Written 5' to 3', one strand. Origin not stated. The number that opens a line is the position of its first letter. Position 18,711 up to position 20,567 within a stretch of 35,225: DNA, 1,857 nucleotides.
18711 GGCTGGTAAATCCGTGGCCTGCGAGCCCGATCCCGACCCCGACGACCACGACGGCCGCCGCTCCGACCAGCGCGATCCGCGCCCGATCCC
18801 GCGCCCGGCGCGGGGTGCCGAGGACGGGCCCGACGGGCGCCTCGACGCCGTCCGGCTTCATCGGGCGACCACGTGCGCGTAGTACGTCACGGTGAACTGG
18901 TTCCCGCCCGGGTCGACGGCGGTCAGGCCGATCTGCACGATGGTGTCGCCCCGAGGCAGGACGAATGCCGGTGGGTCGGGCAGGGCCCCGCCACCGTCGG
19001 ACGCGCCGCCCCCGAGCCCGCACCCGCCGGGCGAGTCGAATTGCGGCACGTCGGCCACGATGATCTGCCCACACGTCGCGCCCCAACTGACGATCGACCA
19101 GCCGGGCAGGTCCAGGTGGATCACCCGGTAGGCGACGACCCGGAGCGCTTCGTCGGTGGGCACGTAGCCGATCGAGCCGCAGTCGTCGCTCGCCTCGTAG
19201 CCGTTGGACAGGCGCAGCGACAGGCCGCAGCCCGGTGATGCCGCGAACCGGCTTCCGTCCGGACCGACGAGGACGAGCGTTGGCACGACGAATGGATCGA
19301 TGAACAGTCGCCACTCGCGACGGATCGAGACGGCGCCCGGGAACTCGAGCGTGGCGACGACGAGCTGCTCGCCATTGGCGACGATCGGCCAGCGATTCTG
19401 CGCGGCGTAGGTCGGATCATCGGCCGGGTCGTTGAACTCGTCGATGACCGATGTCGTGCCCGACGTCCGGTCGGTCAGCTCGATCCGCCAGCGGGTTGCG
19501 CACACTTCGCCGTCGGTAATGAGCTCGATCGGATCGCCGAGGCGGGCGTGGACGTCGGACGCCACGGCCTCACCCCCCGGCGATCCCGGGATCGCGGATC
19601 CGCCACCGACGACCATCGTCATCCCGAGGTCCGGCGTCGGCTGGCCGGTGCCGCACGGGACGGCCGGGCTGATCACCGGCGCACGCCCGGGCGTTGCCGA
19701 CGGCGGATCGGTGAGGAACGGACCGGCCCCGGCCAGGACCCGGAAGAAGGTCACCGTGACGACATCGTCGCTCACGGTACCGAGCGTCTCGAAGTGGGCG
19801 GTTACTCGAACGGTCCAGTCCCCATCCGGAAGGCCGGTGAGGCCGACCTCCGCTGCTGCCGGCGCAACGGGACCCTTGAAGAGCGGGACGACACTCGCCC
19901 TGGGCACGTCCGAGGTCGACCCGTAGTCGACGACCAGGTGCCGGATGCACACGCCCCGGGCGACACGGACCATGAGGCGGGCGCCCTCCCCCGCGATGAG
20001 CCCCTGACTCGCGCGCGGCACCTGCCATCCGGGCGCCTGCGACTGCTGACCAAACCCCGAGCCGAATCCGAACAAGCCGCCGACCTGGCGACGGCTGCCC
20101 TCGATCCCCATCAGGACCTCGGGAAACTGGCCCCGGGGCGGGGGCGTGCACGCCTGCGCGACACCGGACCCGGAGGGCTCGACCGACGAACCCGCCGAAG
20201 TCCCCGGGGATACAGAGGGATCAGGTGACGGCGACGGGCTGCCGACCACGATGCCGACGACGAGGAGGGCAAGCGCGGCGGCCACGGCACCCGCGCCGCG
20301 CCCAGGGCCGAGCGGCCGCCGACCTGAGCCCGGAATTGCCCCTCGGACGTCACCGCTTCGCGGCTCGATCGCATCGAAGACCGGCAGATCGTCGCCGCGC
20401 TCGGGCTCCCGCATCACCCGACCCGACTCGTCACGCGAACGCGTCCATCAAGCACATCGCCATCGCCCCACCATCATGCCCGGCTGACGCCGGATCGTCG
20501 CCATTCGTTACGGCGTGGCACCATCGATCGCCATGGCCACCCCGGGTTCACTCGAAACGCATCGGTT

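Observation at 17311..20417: Translationally coupled tandem paralogs: membrane-anchored, three-module, 8-Cys exported proteins of no recognisable family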

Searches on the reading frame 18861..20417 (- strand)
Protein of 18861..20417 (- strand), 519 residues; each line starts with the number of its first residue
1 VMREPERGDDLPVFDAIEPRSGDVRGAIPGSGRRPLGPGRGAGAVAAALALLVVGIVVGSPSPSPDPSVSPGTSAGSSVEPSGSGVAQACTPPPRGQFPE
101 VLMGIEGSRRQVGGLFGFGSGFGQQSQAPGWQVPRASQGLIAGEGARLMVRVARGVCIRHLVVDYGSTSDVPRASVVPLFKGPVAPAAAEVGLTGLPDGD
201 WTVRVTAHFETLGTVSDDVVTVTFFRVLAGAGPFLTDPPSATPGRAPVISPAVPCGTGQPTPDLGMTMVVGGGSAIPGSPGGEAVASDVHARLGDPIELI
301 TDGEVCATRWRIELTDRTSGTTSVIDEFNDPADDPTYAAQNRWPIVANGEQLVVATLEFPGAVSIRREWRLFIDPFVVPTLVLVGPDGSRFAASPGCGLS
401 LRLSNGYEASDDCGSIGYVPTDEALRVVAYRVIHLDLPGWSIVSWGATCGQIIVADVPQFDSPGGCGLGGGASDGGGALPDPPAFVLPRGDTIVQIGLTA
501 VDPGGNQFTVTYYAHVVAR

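Call 8: search_protein_families(library=pfam, proteins=[window:18861-20417:-], max_evalue=10)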
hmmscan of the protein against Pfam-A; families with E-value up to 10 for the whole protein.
window:18861-20417:- (519 aa): 0 families

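Call 9: search_protein_families(library=ncbifam, proteins=[window:18861-20417:-], max_evalue=10)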
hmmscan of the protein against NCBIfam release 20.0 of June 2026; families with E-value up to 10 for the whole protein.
window:18861-20417:- (519 aa): 1 family
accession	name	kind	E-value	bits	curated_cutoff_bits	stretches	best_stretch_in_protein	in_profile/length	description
NF038083.1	CU044_5270_fam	subfamily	0.06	13.1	100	1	30-83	21-75/284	CU044_5270 family protein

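Call 10: find_homologous_proteins(query=window:18861-20417:-)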
Query window:18861-20417:- (519 aa): 28 proteins with E <= 0.001 among 8000 candidates.
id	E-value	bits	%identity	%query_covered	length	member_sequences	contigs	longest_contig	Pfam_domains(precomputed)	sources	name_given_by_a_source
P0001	2.0e-271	920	98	80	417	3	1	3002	-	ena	-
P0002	5.1e-247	839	72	100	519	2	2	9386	-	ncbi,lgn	-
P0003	8.9e-200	683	60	98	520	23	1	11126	-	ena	-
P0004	2.3e-199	682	57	100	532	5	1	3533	-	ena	-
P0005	4.6e-198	677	59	100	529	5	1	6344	-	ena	-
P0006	1.0e-196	673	58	100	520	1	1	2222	-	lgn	-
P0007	1.1e-195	670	60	98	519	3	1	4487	-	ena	-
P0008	4.6e-192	658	58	98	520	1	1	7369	-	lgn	-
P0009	1.2e-189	650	56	100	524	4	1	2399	-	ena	-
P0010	5.7e-185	634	58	98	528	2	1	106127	-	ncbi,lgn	-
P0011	3.0e-167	576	53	98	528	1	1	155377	-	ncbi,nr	ncbi:MAG: hypothetical protein HYX54_06295 [Chloroflexi bacterium]|nr:hypothetical protein [Chlorofl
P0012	2.2e-156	540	51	89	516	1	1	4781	-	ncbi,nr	ncbi:MAG: hypothetical protein HW391_1431 [Chloroflexi bacterium]|nr:hypothetical protein [Chlorofle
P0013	5.6e-155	535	51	98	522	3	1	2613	-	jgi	jgi:hypothetical protein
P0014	5.5e-154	532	51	100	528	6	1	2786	-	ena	-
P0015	6.7e-153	528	64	45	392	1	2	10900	-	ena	-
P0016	3.1e-152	526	51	98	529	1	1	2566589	-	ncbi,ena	-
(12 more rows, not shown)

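Call 13: find_encoding_contigs(protein=P0016, flank=10000, max_places=3)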
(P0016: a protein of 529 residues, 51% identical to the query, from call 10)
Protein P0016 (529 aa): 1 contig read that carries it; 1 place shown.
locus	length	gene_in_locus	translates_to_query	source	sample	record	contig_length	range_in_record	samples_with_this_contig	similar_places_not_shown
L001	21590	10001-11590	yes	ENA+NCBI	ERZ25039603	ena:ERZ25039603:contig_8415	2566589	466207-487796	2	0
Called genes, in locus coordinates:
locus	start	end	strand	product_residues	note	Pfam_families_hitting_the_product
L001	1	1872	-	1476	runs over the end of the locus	PF02811:PHP, PF07733:DNA_pol3_alpha, PF17657:DNA_pol3_finger, PF14579:HHH_6, PF01336:tRNA_anti-codon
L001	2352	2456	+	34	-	-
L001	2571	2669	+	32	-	-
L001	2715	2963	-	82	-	-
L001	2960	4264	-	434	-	PF00817:IMS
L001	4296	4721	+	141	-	-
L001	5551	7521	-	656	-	-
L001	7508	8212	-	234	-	-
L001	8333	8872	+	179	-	-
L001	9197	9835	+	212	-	-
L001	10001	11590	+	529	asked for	-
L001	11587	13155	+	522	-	-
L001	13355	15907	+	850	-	PF00133:tRNA-synt_1, PF09334:tRNA-synt_1g, PF13603:tRNA-synt_1_2, PF00133:tRNA-synt_1, PF08264:Anticodon_1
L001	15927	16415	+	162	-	PF13673:Acetyltransf_10 (weak), PF00583:Acetyltransf_1, PF13508:Acetyltransf_7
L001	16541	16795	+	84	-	-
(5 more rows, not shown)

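Call 23: predict_structure(alignment_id=A1)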
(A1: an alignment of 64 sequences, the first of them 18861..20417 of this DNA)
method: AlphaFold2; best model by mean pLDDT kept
length: 519 residues; sequences in the alignment: 64
mean_pLDDT: 80.8   pTM: 0.52
mean pLDDT of the five models: 80.8, 78.8, 77.9, 76.8, 75.9
residues with pLDDT >= 90: 288; 70-90: 120; 50-70: 28; < 50: 83
segments of 3 or more residues with pLDDT < 50: 1-45, 54-87
pLDDT, mean of each block of 10 residues (from residue 1): 33 33 31 31 47 44 31 30 50 84 94 89 68 88 94 91 90 75 92 93 94 82 94 66 67 84 93 92 90 94 94 95 94 82 94 95 93 94 97 95 92 86 95 97 97 89 92 90 95 97 95 97
secondary structure, 60 per line:
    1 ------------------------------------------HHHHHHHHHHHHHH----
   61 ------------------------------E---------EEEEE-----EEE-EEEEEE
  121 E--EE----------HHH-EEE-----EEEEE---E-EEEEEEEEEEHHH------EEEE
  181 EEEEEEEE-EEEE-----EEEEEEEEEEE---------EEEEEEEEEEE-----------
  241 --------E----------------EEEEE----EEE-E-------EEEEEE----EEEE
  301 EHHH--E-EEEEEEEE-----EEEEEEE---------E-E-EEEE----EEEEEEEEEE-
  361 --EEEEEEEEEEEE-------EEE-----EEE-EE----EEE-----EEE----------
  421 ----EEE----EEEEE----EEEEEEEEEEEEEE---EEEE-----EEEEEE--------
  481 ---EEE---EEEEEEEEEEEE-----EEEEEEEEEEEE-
elements in order: H43-56 E101-105 E111-113 E115-121 E140-142 E148-152 E158-167 E177-188 E190-193 E199-209 E219-229 E266-270 E275-277 E287-292 E297-301 E309-316 E322-328 E342-345 E350-359 E363-374 E382-384 E390-392 E400-402 E408-410 E425-427 E432-436 E441-454 E458-461 E467-472 E484-486 E490-501 E507-518
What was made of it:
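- On Pfam PF18998 Flg_new_2 (divergent InlB B-repeat): The tools do not return model coordinates, no module-3-only model could be searched (the two structure-prediction jobs were used up), and DSSP shows module 3 as all-strand (call 23).
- Checked: The AF2 model has a helix at 43-56, a disordered region at 54-87 and an all-beta ectodomain (call 23).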

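Call 25: search_protein_representatives(alignment_id=A1)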
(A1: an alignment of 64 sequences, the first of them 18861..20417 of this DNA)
Query: 64 sequences, 517 profile positions. Proteins with E-value up to 0.001 (for the whole library): 296; up to 1e-10: 214; up to 1e-30: 88. The best 150 are listed.
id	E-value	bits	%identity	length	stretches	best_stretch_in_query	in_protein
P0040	3.7e-208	708.6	-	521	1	1-516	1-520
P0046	4.4e-194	662.2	-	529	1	1-515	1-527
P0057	5.6e-194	661.8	-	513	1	2-515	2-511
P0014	9.0e-172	588.5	-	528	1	9-515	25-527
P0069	3.1e-164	563.7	-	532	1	1-513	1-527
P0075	4.7e-151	520.2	-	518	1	1-515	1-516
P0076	1.0e-142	492.7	-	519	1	1-516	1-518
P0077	1.4e-139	482.4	-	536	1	4-515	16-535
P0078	6.8e-135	466.9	-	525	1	1-511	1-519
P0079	3.0e-130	451.5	-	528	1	14-514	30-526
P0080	2.2e-127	442.1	-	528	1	14-515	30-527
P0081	2.6e-127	441.8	-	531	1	4-515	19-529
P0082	2.4e-124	432.1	-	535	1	16-515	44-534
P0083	4.5e-124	431.1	-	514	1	4-513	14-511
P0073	1.0e-122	426.7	-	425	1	112-516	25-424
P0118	1.2e-77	278.0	-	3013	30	387-469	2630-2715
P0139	7.5e-42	159.9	-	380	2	232-515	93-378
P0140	1.2e-41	159.2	-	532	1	20-453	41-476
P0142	2.0e-40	155.2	-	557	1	109-445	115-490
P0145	5.5e-39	150.4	-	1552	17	386-464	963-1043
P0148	2.1e-35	138.6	-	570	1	19-511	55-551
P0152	2.5e-31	125.1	-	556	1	18-515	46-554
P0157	8.0e-29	116.9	-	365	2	228-514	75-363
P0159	4.2e-28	114.5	-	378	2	223-340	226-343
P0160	4.7e-28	114.3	-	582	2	18-515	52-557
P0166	3.7e-24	101.5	-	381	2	239-452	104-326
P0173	8.4e-22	93.7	-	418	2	239-453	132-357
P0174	8.9e-22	93.6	-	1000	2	86-375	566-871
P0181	6.2e-21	90.9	-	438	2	280-451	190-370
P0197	6.1e-19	84.3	-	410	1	12-359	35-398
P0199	9.6e-19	83.6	-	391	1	16-370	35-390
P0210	7.8e-18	80.6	-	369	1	37-371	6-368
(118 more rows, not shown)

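Call 26: search_protein_families(library=pfam, proteins=[P0118, P0145, P0174, P0139, P0159, P0173, P0181, P0142, P0148, P0160], max_evalue=0.01)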
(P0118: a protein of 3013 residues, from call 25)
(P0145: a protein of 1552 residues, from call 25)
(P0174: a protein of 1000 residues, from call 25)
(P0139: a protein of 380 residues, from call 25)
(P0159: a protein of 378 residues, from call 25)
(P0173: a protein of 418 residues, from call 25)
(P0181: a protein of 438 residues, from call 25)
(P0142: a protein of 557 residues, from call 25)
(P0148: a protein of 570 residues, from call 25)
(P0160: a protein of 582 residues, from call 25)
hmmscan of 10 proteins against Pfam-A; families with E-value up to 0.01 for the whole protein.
P0118 (3013 aa): 2 families
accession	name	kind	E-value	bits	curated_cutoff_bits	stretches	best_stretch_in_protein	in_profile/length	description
PF18998.6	Flg_new_2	-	0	1476.3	23.6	36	1560-1630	1-72/73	Divergent InlB B-repeat domain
PF03382.20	DUF285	-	4.2e-46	156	25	2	2847-2945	12-110/120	Mycoplasma protein of unknown function, DUF285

P0145 (1552 aa): 2 families
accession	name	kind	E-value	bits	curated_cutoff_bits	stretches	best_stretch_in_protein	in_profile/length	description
PF18998.6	Flg_new_2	-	2.1e-240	777.8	23.6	17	334-404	1-72/73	Divergent InlB B-repeat domain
PF03382.20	DUF285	-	2.7e-101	334.2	25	3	1355-1463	7-115/120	Mycoplasma protein of unknown function, DUF285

P0174 (1000 aa): 0 families

P0139 (380 aa): 0 families

P0159 (378 aa): 0 families

P0173 (418 aa): 0 families

P0181 (438 aa): 0 families

P0142 (557 aa): 0 families

P0148 (570 aa): 0 families

P0160 (582 aa): 0 families

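Call 27: fold_search(model_id=the predicted structure, library=pdb)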
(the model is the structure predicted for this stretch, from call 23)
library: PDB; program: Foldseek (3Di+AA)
matches with E <= 10: 1130; with E <= 0.001: 46
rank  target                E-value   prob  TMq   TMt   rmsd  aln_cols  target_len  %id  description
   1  9qk2_F                1.1e-06  0.99  0.12  0.10  29.1       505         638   10  Structure of the Complement classical and lectin pathway C3 convertase in complex with substrate C3 (released 2025-12-24)
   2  7qiv_A                1.9e-06  0.99  0.12  0.10  27.7       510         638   10  Structure of human C3b in complex with the EWE nanobody (released 2022-02-16)
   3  7ad7_B                5.5e-06  0.97  0.11  0.10  29.1       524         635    8  Crystal structure of human complement C5 in complex with the K8 bovine knob domain peptide. (released 2021-03-10)
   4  6za2_A                7.6e-06  1.00  0.14  0.08  29.5       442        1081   11  Crystal structure of dimeric latent PorU from Porphyromonas gingivalis (released 2021-09-29)
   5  6za2_B                8.8e-06  0.99  0.13  0.07  30.6       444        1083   11  Crystal structure of dimeric latent PorU from Porphyromonas gingivalis (released 2021-09-29)
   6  7q62_B                1.0e-05  0.98  0.14  0.09  35.3       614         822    9  Structure of TEV cleaved A2ML1 dimer (A2ML1-TT dimer) (released 2022-04-20)
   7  8uin_G                1.6e-05  1.00  0.14  0.13  20.8       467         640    8  Structure of the C3bBb-albicin complex (released 2024-05-08)
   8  2a74_D                1.8e-05  0.97  0.12  0.11  28.2       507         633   11  Human Complement Component C3c (released 2005-09-27)
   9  7s62                  1.9e-05  0.95  0.13  0.06  33.1       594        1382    9  Locally refined protomer structure of native-form oocyte/egg Alpha-2-Macroglobulin (A2Moo) tetramer (released 2022-01-05)
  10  3g6j_A                2.1e-05  0.97  0.12  0.10  28.4       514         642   11  C3b in complex with a C3b specific Fab (released 2009-03-10)
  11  7s63_A                2.2e-05  1.00  0.15  0.07  20.7       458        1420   10  Native-form oocyte/egg Alpha-2-Macroglobulin (A2Moo) tetramer (released 2022-01-05)
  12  3l5n_A                3.0e-05  0.92  0.12  0.10  27.6       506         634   10  Staphylococcal Complement Inhibitor (SCIN) in complex with Human Complement Component C3b (released 2010-08-04)
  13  8enu_G                3.4e-05  0.91  0.12  0.10  31.3       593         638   11  Structure of the C3bB proconvertase in complex with lufaxin (released 2023-08-09)
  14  5hcc_B                3.8e-05  0.93  0.12  0.10  28.2       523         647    8  Ternary complex of human Complement C5 with Ornithodoros moubata OmCI and Dermacentor andersoni RaCI3. (released 2016-03-30)
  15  8eok_G                4.5e-05  0.98  0.14  0.12  21.0       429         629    8  Structure of the C3bB proconvertase in complex with lufaxin and factor Xa (released 2023-08-30)
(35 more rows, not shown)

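Call 29: find_related_loci(query=A1, collection=genome_contigs, flank=10000)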
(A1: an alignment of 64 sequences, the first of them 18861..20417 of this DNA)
Query A1 (519 aa) in genome_contigs; peptide patterns used: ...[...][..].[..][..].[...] (x = any residue, [..] = any of these).
19 stretches matched a pattern; 12 encode a relative of the query (tblastn E <= 1e-3); 12 distinct loci.
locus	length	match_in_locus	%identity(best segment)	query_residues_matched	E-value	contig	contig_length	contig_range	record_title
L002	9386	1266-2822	72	1-519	0e+0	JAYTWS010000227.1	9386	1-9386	MAG: Chloroflexota bacterium isolate GFS_5822 GFS_5822_226, whole genome shotgun sequence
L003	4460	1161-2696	62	9-519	0e+0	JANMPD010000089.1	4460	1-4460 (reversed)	MAG: Chloroflexota bacterium isolate OTE_51_metabat_66 OTE_51_k141_985862, whole genome shotgun sequence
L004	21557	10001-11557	58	9-519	0e+0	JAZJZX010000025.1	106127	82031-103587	MAG: Chloroflexota bacterium isolate ADI_H2L1_1_122_18_3-bin042_1 ADIH2L11_B042_1_000000000025, whole genome shotgun seq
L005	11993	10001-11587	59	1-519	0e+0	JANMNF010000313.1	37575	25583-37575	MAG: Chloroflexota bacterium isolate OTE_58_metabat_368 OTE_58_k141_3605422, whole genome shotgun sequence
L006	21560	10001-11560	51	9-519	5e-150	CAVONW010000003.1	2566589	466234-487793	MAG: uncultured Chloroflexia bacterium isolate MFD09964.bin.1.240 genome assembly, contig: contig_8415, whole genome sho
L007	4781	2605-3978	51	56-518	9e-141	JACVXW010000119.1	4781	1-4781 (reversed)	MAG: Chloroflexota bacterium isolate A1_bin.2 scaffold_3207, whole genome shotgun sequence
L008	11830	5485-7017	37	10-519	3e-82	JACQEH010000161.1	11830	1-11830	MAG: Chloroflexi bacterium isolate NC_groundwater_1016_Pr1_S-0.65um_72_9 Montesol18_Sp65_coassembly_scaffold_871926, who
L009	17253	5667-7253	36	6-519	5e-88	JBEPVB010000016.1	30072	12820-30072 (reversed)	MAG: Chloroflexota bacterium isolate 22E.metabat2_refined.055 NODE_1268_length_30072_cov_11.039378, whole genome shotgun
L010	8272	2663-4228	37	3-517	3e-72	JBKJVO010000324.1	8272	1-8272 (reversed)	MAG: Candidatus Limnocylindrales bacterium isolate swi_bin.103 k127_3863726, whole genome shotgun sequence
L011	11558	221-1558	30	60-516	3e-38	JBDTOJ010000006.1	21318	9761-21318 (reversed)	MAG: Chloroflexota bacterium isolate cluster3_bin.171 NODE_8503_length_21318_cov_10.505385, whole genome shotgun sequenc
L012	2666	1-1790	33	90-519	1e-37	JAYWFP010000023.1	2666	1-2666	MAG: Chloroflexota bacterium isolate GL99_UP_metabat_52_sub GL99_UP_metabat_52_sub_22, whole genome shotgun sequence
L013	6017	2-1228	31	90-500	9e-36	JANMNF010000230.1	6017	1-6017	MAG: Chloroflexota bacterium isolate OTE_58_metabat_368 OTE_58_k141_5257958, whole genome shotgun sequence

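Call 34: find_encoding_contigs(protein=P0166, flank=8000, max_places=4)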
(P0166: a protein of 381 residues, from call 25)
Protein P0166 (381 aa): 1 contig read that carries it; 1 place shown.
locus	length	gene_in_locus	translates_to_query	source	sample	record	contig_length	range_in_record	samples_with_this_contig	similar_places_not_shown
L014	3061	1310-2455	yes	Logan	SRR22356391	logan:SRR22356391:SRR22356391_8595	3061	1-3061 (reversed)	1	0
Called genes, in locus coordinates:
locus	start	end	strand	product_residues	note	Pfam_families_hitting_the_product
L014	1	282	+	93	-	?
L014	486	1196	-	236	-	PF01863:YgjP-like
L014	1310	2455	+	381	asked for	-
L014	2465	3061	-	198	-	?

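Call 35: find_encoding_contigs(protein=P0148, flank=8000, max_places=4)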
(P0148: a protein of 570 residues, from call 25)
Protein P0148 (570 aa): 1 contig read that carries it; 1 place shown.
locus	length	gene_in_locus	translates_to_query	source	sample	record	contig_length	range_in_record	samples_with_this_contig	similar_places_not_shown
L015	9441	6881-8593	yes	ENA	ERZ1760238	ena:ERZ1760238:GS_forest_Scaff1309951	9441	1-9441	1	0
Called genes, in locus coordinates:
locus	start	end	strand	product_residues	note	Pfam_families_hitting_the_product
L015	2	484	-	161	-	?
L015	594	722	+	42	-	-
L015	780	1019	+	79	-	-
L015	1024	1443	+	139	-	-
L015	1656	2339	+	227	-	PF10531:SLBB, PF12836:HHH_3, PF14520:HHH_5 (faint), PF00633:HHH, PF03934:T2SSK (weak)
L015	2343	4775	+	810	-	PF03772:Competence, PF00753:Lactamase_B, PF12706:Lactamase_B_2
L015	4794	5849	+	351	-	PF21694:DNA_pol3_delta_C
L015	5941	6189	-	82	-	-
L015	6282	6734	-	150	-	PF02410:RsfS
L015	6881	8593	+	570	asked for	-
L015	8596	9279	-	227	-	PF01467:CTP_transf_like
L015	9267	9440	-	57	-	?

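Call 36: find_encoding_contigs(protein=P0173, flank=8000, max_places=4)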
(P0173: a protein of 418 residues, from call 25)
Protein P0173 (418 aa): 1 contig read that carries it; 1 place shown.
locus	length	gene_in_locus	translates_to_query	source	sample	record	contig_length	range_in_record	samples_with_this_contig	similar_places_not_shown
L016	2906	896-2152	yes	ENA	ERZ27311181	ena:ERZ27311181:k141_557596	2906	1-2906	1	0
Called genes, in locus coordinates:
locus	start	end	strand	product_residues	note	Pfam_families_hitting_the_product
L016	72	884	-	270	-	PF01863:YgjP-like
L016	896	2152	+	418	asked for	-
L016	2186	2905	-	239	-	?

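Call 37: find_encoding_contigs(protein=P0139, flank=8000, max_places=4)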
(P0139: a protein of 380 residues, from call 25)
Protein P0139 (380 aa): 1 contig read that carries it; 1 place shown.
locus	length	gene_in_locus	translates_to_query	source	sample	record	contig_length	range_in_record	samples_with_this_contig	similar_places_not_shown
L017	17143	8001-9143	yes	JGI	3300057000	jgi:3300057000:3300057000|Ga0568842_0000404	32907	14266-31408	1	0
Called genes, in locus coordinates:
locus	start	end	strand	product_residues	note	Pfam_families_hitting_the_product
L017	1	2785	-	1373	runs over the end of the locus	PF02811:PHP, PF07733:DNA_pol3_alpha, PF17657:DNA_pol3_finger, PF14579:HHH_6, PF01336:tRNA_anti-codon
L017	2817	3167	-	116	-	-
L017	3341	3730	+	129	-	-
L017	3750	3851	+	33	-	-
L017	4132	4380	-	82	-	-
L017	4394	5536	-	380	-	PF00817:IMS, PF11799:IMS_C (weak)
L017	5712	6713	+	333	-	-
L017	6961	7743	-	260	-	PF01863:YgjP-like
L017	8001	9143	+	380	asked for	-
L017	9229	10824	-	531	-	PF04294:VanW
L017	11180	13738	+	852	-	PF00133:tRNA-synt_1, PF09334:tRNA-synt_1g, PF13603:tRNA-synt_1_2, PF00133:tRNA-synt_1, PF08264:Anticodon_1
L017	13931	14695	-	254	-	-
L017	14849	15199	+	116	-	PF07883:Cupin_2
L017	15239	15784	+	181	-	PF13563:2_5_RNA_ligase2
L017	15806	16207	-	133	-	PF13474:SnoaL_3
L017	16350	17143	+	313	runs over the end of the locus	PF00296:Bac_luciferase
